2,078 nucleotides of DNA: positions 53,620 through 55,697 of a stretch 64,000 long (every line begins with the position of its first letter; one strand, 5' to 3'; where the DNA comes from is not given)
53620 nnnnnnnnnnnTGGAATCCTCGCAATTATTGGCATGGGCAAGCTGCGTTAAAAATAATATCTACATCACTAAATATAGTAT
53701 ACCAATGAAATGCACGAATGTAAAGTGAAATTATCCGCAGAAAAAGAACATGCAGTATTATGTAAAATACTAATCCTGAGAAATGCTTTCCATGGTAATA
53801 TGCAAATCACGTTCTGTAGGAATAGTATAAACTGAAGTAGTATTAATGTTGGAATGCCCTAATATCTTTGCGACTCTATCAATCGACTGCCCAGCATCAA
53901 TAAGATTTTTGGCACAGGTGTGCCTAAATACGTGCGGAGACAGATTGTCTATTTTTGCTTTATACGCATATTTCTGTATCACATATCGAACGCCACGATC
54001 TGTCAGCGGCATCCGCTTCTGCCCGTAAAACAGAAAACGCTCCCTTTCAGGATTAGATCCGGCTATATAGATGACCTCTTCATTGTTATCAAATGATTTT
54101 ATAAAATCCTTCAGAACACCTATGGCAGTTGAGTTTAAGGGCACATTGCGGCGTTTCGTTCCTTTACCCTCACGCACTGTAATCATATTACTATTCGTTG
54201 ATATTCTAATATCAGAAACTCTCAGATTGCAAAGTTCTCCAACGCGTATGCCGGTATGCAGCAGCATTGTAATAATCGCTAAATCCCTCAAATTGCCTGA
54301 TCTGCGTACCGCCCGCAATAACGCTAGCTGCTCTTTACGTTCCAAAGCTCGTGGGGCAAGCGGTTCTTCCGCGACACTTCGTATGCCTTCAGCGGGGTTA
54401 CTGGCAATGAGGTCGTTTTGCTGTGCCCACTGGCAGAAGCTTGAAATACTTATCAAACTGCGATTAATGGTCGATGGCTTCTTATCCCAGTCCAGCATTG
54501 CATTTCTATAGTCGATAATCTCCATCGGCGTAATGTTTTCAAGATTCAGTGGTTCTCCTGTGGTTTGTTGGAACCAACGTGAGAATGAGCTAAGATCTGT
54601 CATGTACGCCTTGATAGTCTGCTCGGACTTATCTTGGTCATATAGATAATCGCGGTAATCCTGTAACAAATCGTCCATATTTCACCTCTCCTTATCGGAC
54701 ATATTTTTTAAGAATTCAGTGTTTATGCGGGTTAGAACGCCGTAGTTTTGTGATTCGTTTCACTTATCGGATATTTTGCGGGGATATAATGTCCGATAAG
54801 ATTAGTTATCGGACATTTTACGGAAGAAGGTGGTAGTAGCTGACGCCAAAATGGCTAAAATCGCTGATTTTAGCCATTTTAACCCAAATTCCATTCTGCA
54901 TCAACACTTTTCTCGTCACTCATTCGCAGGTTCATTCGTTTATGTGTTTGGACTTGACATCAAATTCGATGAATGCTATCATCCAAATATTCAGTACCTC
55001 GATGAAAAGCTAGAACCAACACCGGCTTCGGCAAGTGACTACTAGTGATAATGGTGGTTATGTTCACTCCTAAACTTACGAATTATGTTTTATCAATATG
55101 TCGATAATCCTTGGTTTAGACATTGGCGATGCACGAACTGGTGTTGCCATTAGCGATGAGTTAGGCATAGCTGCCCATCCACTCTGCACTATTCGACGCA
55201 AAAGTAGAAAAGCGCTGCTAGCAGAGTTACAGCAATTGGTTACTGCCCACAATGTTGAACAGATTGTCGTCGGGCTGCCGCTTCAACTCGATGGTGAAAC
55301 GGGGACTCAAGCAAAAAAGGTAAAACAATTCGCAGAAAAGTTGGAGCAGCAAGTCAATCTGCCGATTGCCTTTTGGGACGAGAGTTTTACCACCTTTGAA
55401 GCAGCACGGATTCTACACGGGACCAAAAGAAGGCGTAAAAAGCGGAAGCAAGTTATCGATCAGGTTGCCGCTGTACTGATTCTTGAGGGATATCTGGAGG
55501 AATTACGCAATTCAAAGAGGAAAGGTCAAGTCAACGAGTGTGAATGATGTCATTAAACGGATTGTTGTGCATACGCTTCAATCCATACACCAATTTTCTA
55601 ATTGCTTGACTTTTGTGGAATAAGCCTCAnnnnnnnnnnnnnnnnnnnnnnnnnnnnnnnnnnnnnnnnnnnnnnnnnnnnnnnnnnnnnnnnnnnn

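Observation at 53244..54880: Tyrosine recombinase with a dense array of direct/inverted 15-bp repeats and a perfect 12-bp palindrome upstream: possible integrative-element boundary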

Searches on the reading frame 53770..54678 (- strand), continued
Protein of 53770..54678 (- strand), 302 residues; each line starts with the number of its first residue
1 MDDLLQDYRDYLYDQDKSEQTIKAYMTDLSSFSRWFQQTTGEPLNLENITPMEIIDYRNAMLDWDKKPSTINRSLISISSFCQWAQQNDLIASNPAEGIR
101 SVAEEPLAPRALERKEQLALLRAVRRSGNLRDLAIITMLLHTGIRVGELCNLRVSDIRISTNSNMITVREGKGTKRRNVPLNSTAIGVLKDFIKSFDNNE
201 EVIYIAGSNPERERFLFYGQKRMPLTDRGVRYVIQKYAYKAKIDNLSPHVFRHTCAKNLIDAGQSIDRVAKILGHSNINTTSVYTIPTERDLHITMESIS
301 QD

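Call 26: get_annotated_region(hit=H2, flank=3000)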
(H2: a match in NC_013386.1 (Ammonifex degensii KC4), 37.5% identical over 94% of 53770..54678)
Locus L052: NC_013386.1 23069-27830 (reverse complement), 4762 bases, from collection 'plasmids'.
description: Ammonifex degensii KC4 plasmid pADEG01, complete sequence
organism: Ammonifex degensii KC4 (NCBI taxid 429009)
taxonomy: Bacteria; Bacillota; Clostridia; Thermoanaerobacterales; Thermoanaerobacteraceae; Ammonifex; Ammonifex degensii; Ammonifex degensii KC4
host: -; source: -; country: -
typing (MOB-suite, as given by PLSDB): non-mobilizable; replicon rep_cluster_298
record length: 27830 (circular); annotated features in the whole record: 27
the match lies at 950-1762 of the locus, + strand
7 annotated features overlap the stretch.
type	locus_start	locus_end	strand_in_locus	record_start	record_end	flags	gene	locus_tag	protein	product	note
CDS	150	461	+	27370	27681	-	-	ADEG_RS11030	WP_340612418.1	type II toxin-antitoxin system Phd/YefM family antitoxin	-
CDS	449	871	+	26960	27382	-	-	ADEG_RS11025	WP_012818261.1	putative toxin-antitoxin system toxin component, PIN family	-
CDS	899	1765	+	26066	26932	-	-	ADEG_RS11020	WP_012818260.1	tyrosine-type recombinase/integrase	GO:0015074 - DNA integration [Evidence IEA]; GO:0006310 - DNA recombination [Evidence IEA]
CDS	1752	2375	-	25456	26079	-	-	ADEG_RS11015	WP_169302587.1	type IV toxin-antitoxin system AbiEi family antitoxin domain-containing protein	-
CDS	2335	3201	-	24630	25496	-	-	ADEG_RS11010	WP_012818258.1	nucleotidyl transferase AbiEii/AbiGii toxin family protein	-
CDS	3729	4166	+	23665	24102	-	-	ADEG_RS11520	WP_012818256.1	helix-turn-helix domain-containing protein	-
CDS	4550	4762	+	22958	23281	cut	-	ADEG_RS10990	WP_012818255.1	CopG family antitoxin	-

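Call 64: search_protein_families(library=pfam, proteins=[L030:2412-5699:+, L030:7500-8579:-, L038:4249-5184:-, L038:8001-9119:+, L044:5064-5732:+, L044:1838-4471:+, L027:2404-4077:-, L027:7420-8274:+, L014:4512-5657:-, L020:4568-5713:+], max_evalue=0.001)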
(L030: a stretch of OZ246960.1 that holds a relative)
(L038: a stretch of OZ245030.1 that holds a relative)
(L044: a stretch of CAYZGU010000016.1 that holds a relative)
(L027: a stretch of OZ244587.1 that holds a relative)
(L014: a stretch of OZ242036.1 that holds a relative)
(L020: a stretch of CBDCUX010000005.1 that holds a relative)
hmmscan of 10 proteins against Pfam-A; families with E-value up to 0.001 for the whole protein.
L030:2412-5699:+ (1095 aa): 3 families
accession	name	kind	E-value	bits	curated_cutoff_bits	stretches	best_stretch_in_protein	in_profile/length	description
PF05569.17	Peptidase_M56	-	1.2e-32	113.8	31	1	130-338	82-296/296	BlaR1 peptidase M56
PF00578.27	AhpC-TSA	-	4.8e-08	33.4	26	1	540-662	2-123/124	AhpC/TSA family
PF08534.16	Redoxin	-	1.6e-05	25.1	26.6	1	540-676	3-146/148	Redoxin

L030:7500-8579:- (359 aa): 4 families
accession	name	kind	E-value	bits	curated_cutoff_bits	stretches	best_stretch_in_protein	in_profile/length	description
PF13365.12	Trypsin_2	-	3.5e-24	86.6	27.6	1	86-218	1-144/144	Trypsin-like peptidase domain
PF13180.12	PDZ_2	-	3.9e-15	56.3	27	1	276-353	2-78/80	PDZ domain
PF17820.7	PDZ_6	-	1.5e-07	31.5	27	1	290-344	1-54/54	PDZ domain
PF00595.29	PDZ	-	9.6e-05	23.1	23.2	1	270-325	6-63/81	PDZ domain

L038:4249-5184:- (311 aa): 1 family
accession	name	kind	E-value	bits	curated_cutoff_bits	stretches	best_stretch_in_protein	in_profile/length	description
PF05721.19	PhyH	-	4.8e-16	60.1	22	1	60-267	3-211/213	Phytanoyl-CoA dioxygenase (PhyH)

L038:8001-9119:+ (372 aa): 4 families
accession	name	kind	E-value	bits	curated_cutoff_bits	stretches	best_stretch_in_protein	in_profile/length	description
PF07676.18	PD40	-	2.9e-20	72.1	20.9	1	79-98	11-30/38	WD40-like Beta Propeller Repeat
PF00930.27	DPPIV_N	-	9e-08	31.7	22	0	185-202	107-124/354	Dipeptidyl peptidase IV (DPP IV) N-terminal region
PF24797.1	Beta-prop_WDR35_TULP_N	-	3.1e-05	23.7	80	0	291-345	162-208/332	WDR35/TULP4 N-terminal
PF25174.1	Beta-prop_THOC3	-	0.00037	20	305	0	127-199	89-150/272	THOC3 beta-propeller domain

L044:5064-5732:+ (222 aa): 1 family
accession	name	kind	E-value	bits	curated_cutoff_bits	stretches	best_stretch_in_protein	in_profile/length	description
PF00107.32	ADH_zinc_N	-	2.1e-15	57.3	31.8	1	62-184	1-116/129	Zinc-binding dehydrogenase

L044:1838-4471:+ (877 aa): 7 families
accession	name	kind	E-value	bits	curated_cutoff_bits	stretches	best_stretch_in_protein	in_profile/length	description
PF08335.16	GlnD_UR_UTase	-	4.5e-37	127.7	21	1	178-312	1-135/141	GlnD PII-uridylyltransferase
PF24931.1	ACT_ACR9_3rd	-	9.6e-09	35.7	27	1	792-874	2-85/98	ACR9-like, ACT-like domain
PF03710.21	GlnE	-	1.3e-07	31.7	24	1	9-103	58-163/252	Glutamate-ammonia ligase adenylyltransferase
PF01842.31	ACT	-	6.9e-07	29.4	27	1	692-728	2-38/66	ACT domain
PF03445.19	DUF294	-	1.3e-06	28.8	21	1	33-122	14-104/138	Putative nucleotidyltransferase DUF294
PF01966.28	HD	-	3.4e-06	27.8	22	1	490-553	22-92/116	HD domain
PF13291.12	ACT_4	-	4.4e-05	24.5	27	0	691-732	7-49/80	ACT domain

L027:2404-4077:- (557 aa): 0 families

L027:7420-8274:+ (284 aa): 4 families
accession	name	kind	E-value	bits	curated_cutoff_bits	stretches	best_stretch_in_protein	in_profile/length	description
PF00005.33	ABC_tran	-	8e-33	114.4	25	1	48-208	1-136/137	ABC transporter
PF13304.12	AAA_21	-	1.1e-11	45.8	27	2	159-235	220-295/304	AAA domain, putative AbiEii toxin, Type IV TA system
PF12399.14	BCA_ABC_TP_C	-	2.9e-09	36.7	25.5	1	257-281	1-25/27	Branched-chain amino acid ATP-binding cassette transporter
PF13476.12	AAA_23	-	6.5e-05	24.1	27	1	49-79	13-40/201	AAA domain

L014:4512-5657:- (381 aa): 2 families
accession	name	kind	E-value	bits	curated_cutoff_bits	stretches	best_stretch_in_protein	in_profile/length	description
PF13808.11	DDE_Tnp_1_assoc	-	2.5e-33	114.4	32.3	1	11-98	2-88/88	DDE_Tnp_1-associated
PF01609.27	DDE_Tnp_1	-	1.2e-19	71.3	23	1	102-348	6-200/200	Transposase DDE domain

L020:4568-5713:+ (381 aa): 2 families
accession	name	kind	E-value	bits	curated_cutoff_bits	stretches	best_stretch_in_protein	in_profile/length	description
PF13808.11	DDE_Tnp_1_assoc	-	2.1e-32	111.5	32.3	1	12-98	3-88/88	DDE_Tnp_1-associated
PF01609.27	DDE_Tnp_1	-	7.7e-19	68.7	23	1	104-348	8-200/200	Transposase DDE domain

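Call 70: find_homologous_proteins(query=L026:5065-5724:-)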
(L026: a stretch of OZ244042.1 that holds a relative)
Query L026:5065-5724:- (219 aa): 16 proteins with E <= 0.001 among 456 candidates.
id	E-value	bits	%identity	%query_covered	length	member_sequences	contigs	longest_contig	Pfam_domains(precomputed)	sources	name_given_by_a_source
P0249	1.1e-136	471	100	100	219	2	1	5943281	-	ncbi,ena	-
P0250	2.2e-57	212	55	97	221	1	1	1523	-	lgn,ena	-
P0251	2.6e-48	183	48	97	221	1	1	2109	-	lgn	-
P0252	1.2e-47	181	48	97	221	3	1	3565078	-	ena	-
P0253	7.2e-47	178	47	97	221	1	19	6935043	-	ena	-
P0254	2.3e-46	177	48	95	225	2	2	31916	-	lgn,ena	-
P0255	4.1e-46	176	70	54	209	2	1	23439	-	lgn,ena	-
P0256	9.5e-46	174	46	97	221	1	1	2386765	-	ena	-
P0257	3.9e-44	169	52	82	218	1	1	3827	-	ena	-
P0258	9.0e-43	165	45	95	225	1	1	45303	-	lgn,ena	-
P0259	4.4e-42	163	65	49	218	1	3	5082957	-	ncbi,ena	-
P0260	9.9e-42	161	43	100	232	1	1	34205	-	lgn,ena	-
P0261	3.5e-41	160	44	100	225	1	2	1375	-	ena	-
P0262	3.9e-40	156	62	52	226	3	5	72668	-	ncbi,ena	-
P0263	7.4e-40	155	43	97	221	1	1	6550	-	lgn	-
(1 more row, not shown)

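Call 71: find_encoding_contigs(protein=P0259, flank=4000, max_places=4)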
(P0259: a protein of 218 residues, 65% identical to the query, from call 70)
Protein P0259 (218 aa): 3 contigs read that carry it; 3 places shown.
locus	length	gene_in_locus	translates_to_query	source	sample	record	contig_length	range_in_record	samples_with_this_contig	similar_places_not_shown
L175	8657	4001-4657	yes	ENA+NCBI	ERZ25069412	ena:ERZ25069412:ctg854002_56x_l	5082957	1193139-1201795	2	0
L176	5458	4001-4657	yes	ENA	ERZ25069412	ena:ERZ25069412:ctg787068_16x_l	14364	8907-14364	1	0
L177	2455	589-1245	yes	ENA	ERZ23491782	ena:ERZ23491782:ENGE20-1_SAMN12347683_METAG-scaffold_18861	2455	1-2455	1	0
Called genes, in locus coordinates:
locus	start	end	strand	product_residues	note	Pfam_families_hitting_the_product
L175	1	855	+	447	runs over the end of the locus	-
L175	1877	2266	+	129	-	-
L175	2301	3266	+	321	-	-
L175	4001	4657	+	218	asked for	-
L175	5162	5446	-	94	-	-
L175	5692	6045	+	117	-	PF01740:STAS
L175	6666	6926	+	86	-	-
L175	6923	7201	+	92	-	-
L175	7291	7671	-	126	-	-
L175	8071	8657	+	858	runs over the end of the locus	PF13620:CarboxypepD_reg (faint), PF01835:MG2 (faint), PF02369:Big_1, PF17789:MG4 (faint), PF02369:Big_1, PF09134:Invasin_D3, PF02369:Big_1, PF09134:Invasin_D3, +1 more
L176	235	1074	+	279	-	-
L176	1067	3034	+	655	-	PF00989:PAS, PF13426:PAS_9, PF08448:PAS_4, PF13426:PAS_9, PF00158:Sigma54_activat, PF14532:Sigma54_activ_2, PF25601:AAA_lid_14, PF02954:HTH_8, +4 more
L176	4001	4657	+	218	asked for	-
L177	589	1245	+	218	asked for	-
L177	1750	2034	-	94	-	-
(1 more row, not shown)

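Call 72: find_encoding_contigs(protein=P0253, flank=4000, max_places=6)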
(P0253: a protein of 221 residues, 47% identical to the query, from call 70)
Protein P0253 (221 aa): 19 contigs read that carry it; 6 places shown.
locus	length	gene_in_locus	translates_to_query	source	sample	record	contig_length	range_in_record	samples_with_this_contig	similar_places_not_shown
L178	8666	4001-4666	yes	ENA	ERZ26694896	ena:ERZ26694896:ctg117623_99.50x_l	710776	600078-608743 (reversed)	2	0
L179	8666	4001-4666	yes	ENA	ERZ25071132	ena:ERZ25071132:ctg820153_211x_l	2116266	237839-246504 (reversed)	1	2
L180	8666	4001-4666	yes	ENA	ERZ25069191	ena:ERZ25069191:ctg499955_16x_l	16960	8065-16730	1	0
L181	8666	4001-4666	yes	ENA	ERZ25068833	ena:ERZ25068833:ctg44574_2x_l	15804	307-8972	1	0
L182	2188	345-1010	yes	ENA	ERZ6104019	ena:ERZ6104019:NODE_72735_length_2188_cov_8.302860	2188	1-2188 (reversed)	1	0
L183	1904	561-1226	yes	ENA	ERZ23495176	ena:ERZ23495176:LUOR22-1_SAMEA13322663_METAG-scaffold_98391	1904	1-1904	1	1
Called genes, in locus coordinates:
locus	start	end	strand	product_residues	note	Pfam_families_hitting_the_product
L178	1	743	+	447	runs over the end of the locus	PF01645:Glu_synthase, PF01070:FMN_dh, PF00478:IMPDH, PF03060:NMO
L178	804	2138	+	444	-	PF00120:Gln-synt_C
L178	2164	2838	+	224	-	PF03328:HpcH_HpaI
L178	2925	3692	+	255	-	PF04909:Amidohydro_2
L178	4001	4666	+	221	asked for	-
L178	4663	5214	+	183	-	-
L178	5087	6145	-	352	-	PF01408:GFO_IDH_MocA, PF22725:GFO_IDH_MocA_C3 (faint)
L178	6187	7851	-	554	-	-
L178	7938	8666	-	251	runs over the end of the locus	PF07505:DUF5131, PF17338:GP88 (weak)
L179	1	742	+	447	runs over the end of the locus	PF01645:Glu_synthase, PF01070:FMN_dh, PF00478:IMPDH, PF03060:NMO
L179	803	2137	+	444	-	PF00120:Gln-synt_C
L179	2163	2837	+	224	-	PF03328:HpcH_HpaI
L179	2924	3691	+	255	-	PF04909:Amidohydro_2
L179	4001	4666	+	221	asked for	-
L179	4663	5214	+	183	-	-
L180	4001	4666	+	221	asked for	-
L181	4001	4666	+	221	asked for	-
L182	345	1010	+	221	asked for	-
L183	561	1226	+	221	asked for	-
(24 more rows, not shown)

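Call 82: search_protein_families(library=phrogs, proteins=[window:53770-54678:-, L026:5065-5724:-], max_evalue=0.01)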
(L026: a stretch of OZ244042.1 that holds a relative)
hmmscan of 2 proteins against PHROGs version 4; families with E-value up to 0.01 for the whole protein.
window:53770-54678:- (302 aa): 9 families
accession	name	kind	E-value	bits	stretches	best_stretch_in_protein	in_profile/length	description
phrog_1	-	integration and excision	2e-56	193.5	1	3-296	168-444/611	integrase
phrog_216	-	integration and excision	3.1e-44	152.3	1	66-300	10-237/301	integrase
phrog_7685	-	integration and excision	4.2e-09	37.3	1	176-288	128-224/240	integrase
phrog_23271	-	unknown function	4.3e-06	27.6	1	246-285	9-48/67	-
phrog_25190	-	integration and excision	3.7e-05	25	1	224-299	25-101/109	integrase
phrog_7269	-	integration and excision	0.00012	23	1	242-286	25-68/89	integrase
phrog_24633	-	unknown function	0.00037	20.7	0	241-288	213-260/367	-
phrog_5830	-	integration and excision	0.0041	17.4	1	69-194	63-191/318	integrase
phrog_7244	-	integration and excision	0.0057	16.9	1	68-157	136-223/263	integrase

L026:5065-5724:- (219 aa): 0 families

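Call 83: search_protein_families(library=padloc, proteins=[window:53770-54678:-], max_evalue=0.01)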
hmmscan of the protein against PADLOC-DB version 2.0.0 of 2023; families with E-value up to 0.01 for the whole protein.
window:53770-54678:- (302 aa): 0 families

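Call 87: get_annotated_region(hit=H3, flank=1500)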
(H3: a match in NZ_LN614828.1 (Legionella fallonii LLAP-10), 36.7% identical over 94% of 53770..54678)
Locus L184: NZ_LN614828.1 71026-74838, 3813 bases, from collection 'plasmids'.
description: Legionella fallonii LLAP-10 plasmid II, complete sequence
organism: Legionella fallonii LLAP-10 (NCBI taxid 1212491)
taxonomy: Bacteria; Pseudomonadota; Gammaproteobacteria; Legionellales; Legionellaceae; Legionella; Legionella fallonii; Legionella fallonii LLAP-10
host: -; source: -; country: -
typing (MOB-suite, as given by PLSDB): conjugative; relaxase MOBF; mating-pair formation MPF_F
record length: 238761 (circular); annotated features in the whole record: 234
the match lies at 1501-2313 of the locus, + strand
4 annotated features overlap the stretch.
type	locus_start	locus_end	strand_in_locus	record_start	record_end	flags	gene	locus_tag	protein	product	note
CDS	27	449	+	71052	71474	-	-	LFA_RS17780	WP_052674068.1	recombinase family protein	GO:0006310 - DNA recombination [Evidence IEA]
CDS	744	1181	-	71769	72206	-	-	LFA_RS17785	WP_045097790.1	hypothetical protein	-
CDS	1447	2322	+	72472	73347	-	-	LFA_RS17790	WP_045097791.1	tyrosine-type recombinase/integrase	GO:0015074 - DNA integration [Evidence IEA]; GO:0006310 - DNA recombination [Evidence IEA]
CDS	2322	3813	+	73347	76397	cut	-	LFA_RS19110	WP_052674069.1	Tn3 family transposase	-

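Call 88: get_annotated_region(hit=H7, flank=1500)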
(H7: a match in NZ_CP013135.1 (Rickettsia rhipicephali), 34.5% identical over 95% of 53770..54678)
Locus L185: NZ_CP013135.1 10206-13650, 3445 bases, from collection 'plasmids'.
description: Rickettsia rhipicephali strain HJ#5 plasmid pHJ52
organism: Rickettsia rhipicephali (NCBI taxid 33992)
taxonomy: Bacteria; Pseudomonadota; Alphaproteobacteria; Rickettsiales; Rickettsiaceae; Rickettsia; Rickettsia rhipicephali
host: -; source: Haemaphysalis juxtakochi; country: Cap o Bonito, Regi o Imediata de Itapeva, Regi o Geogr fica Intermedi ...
typing (MOB-suite, as given by PLSDB): non-mobilizable; replicon rep_cluster_16
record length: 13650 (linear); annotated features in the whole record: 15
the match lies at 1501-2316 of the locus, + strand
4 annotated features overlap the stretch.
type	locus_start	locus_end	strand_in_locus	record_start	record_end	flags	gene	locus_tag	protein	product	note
CDS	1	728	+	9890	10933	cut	-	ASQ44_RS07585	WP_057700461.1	Rpn family recombination-promoting nuclease/putative transposase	-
CDS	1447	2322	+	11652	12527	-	-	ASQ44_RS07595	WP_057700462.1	tyrosine-type recombinase/integrase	GO:0015074 - DNA integration [Evidence IEA]; GO:0006310 - DNA recombination [Evidence IEA]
CDS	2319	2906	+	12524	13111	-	-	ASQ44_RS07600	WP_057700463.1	DUF4158 domain-containing protein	-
CDS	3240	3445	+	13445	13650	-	-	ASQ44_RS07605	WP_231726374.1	recombinase family protein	GO:0006310 - DNA recombination [Evidence IEA]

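Call 89: get_annotated_region(hit=H14, flank=1500)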
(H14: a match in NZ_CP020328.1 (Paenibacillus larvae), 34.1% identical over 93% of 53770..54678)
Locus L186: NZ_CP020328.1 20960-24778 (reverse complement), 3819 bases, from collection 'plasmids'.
description: Paenibacillus larvae subsp. pulvifaciens strain CCM 38 plasmid pPLP1, complete sequence
organism: Paenibacillus larvae (NCBI taxid 1477)
taxonomy: Bacteria; Bacillota; Bacilli; Bacillales; Paenibacillaceae; Paenibacillus; Paenibacillus larvae
host: -; source: Apis mellifera,single cell microbial isolate; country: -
typing (MOB-suite, as given by PLSDB): mobilizable; relaxase MOBQ
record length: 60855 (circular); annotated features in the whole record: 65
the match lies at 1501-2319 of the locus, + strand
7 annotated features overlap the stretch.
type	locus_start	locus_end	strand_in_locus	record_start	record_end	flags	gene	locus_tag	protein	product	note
CDS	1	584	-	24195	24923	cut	-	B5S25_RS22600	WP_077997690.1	restriction endonuclease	GO:0009307 - DNA restriction-modification system [Evidence IEA]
CDS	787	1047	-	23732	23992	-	-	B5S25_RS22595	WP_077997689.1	type II toxin-antitoxin system RelE/ParE family toxin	-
CDS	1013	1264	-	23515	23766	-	-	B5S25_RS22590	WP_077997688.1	hypothetical protein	-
CDS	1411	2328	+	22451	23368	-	-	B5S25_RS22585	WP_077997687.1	tyrosine-type recombinase/integrase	GO:0015074 - DNA integration [Evidence IEA]; GO:0006310 - DNA recombination [Evidence IEA]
CDS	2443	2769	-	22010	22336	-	-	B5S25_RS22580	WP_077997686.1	IS3 family transposase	GO:0015074 - DNA integration [Evidence IEA]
CDS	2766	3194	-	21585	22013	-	-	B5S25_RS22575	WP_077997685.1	IS3 family transposase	-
CDS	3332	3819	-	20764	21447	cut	-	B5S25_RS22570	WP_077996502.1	helix-turn-helix domain-containing protein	-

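Call 94: search_protein_families(library=pfam, proteins=[L018:7753-8898:+, L021:7671-8927:+, L024:4912-5691:-, L012:5004-5615:-, L027:4204-4458:-, L027:5367-5651:+, L038:5296-5553:+, L045:6828-7217:-, L036:2668-4623:+, L046:1046-1897:+], max_evalue=0.001)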
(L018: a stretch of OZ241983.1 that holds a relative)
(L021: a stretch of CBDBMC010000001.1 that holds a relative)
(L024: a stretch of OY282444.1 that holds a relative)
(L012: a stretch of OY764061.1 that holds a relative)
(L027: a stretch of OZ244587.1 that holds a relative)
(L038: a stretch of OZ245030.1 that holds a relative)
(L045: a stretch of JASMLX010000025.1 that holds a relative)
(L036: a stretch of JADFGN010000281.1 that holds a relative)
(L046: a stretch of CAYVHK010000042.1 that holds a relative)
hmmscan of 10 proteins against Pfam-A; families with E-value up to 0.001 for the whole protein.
L018:7753-8898:+ (381 aa): 2 families
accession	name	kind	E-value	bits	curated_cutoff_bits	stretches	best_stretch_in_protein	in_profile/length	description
PF07282.18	Cas12f1-like_TNB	-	6.7e-22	77.9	26.3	1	295-362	1-60/60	Cas12f1-like, TNB domain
PF01385.25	OrfB_IS605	-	4.6e-18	66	30.5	1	178-283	9-117/120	Probable transposase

L021:7671-8927:+ (418 aa): 3 families
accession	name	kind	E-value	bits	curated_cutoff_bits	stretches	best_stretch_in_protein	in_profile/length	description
PF01385.25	OrfB_IS605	-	2.2e-21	76.7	30.5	1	212-319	7-117/120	Probable transposase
PF07282.18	Cas12f1-like_TNB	-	1.6e-19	70.2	26.3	1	331-399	1-60/60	Cas12f1-like, TNB domain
PF12323.14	HTH_OrfB_IS605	-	5.8e-05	22.9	21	1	44-83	4-44/47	Helix-turn-helix domain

L024:4912-5691:- (259 aa): 1 family
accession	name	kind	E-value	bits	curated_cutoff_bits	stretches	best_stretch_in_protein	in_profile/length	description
PF19567.5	CpsB_CapC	-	3.3e-51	174.4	27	1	1-232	1-233/234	Capsular polysaccharide synthesis, CpsB/CapC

L012:5004-5615:- (203 aa): 1 family
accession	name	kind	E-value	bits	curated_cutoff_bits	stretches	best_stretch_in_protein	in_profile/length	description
PF03652.20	RuvX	-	4.3e-47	160.3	29.2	1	54-185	2-133/134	Holliday junction resolvase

L027:4204-4458:- (84 aa): 0 families

L027:5367-5651:+ (94 aa): 0 families

L038:5296-5553:+ (85 aa): 2 families
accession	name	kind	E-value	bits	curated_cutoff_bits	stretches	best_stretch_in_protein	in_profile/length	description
PF09855.14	Zn_ribbon_13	-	2.4e-28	98.5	23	1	23-84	1-62/63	Nucleic-acid-binding protein containing Zn-ribbon domain (DUF2082)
PF03811.18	Zn_ribbon_InsA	-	0.00078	19.6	26.1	0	57-70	5-18/35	InsA N-terminal domain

L045:6828-7217:- (129 aa): 0 families

L036:2668-4623:+ (651 aa): 2 families
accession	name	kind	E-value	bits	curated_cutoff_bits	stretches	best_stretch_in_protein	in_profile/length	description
PF20581.3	DUF6785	-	7.9e-154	513.3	25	1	19-513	3-498/498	Family of unknown function (DUF6785)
PF20580.3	DUF6784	-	1.2e-32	112.5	26.4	1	552-651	3-101/101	Domain of unknown function (DUF6784)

L046:1046-1897:+ (283 aa): 1 family
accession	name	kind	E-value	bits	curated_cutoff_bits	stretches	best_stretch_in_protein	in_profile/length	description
PF05721.19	PhyH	-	7.3e-06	26.8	22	1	120-217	109-204/213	Phytanoyl-CoA dioxygenase (PhyH)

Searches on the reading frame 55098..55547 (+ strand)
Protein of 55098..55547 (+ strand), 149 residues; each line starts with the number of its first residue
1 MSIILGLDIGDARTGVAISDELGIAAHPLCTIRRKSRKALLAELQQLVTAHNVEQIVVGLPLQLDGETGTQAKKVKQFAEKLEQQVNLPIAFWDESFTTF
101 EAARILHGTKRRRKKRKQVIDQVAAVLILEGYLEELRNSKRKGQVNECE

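Call 8: search_protein_families(library=pfam, proteins=[window:55098-55547:+])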
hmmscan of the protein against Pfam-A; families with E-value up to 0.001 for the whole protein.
window:55098-55547:+ (149 aa): 1 family
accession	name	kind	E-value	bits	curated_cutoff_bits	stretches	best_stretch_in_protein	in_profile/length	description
PF03652.20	RuvX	-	5.1e-47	160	29.2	1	3-134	2-133/134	Holliday junction resolvase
